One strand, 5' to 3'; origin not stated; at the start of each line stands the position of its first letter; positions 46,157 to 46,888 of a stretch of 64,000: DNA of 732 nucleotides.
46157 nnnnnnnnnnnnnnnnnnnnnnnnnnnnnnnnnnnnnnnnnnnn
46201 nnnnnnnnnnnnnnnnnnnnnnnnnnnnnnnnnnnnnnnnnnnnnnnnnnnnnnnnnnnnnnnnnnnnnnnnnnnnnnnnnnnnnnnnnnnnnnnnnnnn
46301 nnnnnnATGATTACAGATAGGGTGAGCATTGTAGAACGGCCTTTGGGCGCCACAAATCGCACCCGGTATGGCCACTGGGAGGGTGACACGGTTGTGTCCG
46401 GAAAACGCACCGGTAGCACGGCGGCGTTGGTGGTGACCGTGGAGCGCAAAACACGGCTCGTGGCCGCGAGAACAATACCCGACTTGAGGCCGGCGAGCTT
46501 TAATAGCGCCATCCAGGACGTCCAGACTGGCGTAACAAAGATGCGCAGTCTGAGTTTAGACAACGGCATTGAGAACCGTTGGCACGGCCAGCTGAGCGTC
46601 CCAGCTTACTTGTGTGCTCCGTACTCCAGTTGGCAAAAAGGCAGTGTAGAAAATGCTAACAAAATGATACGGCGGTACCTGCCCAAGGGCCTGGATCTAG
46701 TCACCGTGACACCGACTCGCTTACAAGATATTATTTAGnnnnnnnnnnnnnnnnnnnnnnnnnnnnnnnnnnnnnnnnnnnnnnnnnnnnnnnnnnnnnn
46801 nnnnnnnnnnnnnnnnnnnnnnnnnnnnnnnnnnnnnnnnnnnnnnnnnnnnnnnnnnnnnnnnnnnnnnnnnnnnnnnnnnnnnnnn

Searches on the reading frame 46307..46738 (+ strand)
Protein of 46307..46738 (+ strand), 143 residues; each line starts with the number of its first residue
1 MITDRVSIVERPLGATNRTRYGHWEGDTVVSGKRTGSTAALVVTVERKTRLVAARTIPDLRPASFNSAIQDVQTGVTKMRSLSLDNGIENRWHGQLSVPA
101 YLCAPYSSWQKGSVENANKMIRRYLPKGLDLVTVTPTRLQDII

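Call 11: search_protein_families(library=pfam, proteins=[window:46307-46738:+], max_evalue=0.01)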
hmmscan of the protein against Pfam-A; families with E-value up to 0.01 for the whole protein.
window:46307-46738:+ (143 aa): 0 families

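Call 37: search_protein_families(library=ncbifam, proteins=[window:46307-46738:+], max_evalue=0.01)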
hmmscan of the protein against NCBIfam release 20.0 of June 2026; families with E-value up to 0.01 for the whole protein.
window:46307-46738:+ (143 aa): 2 families
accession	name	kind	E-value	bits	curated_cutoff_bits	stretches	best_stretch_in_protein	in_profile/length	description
NF033563.0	transpos_IS30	equivalog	3.1e-36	125.5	80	1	2-142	114-257/267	IS30 family transposase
NF033546.1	transpos_IS21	equivalog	0.0018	17.9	160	1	101-124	217-240/294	IS21 family transposase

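Call 53: find_encoding_contigs(protein=window:46307-46738:+, flank=5000, max_places=10)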
Protein window:46307-46738:+ (143 aa): 2 contigs read that carry it; 2 places shown.
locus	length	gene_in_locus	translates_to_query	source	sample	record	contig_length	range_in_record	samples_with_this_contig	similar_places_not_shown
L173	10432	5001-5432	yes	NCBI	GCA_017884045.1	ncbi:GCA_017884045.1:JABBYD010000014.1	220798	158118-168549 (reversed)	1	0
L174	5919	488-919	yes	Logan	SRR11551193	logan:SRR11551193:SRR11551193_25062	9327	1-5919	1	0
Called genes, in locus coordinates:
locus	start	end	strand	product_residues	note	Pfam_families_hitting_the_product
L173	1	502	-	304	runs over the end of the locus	PF18075:FtsX_ECD, PF02687:FtsX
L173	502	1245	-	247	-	PF00005:ABC_tran, PF00931:NB-ARC (faint), PF13304:AAA_21 (weak)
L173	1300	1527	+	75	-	-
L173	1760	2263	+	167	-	PF08447:PAS_3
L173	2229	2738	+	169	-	-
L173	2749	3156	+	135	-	-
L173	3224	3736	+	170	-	-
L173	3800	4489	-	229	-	-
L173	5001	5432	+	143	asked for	-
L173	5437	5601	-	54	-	-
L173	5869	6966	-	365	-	PF03462:PCRF, PF00472:RF-1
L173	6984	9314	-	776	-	PF00912:Transgly, PF00905:Transpeptidase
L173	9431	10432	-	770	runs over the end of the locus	PF01751:Toprim, PF01131:Topoisom_bac, PF13368:Toprim_C_rpt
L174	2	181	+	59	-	?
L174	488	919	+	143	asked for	-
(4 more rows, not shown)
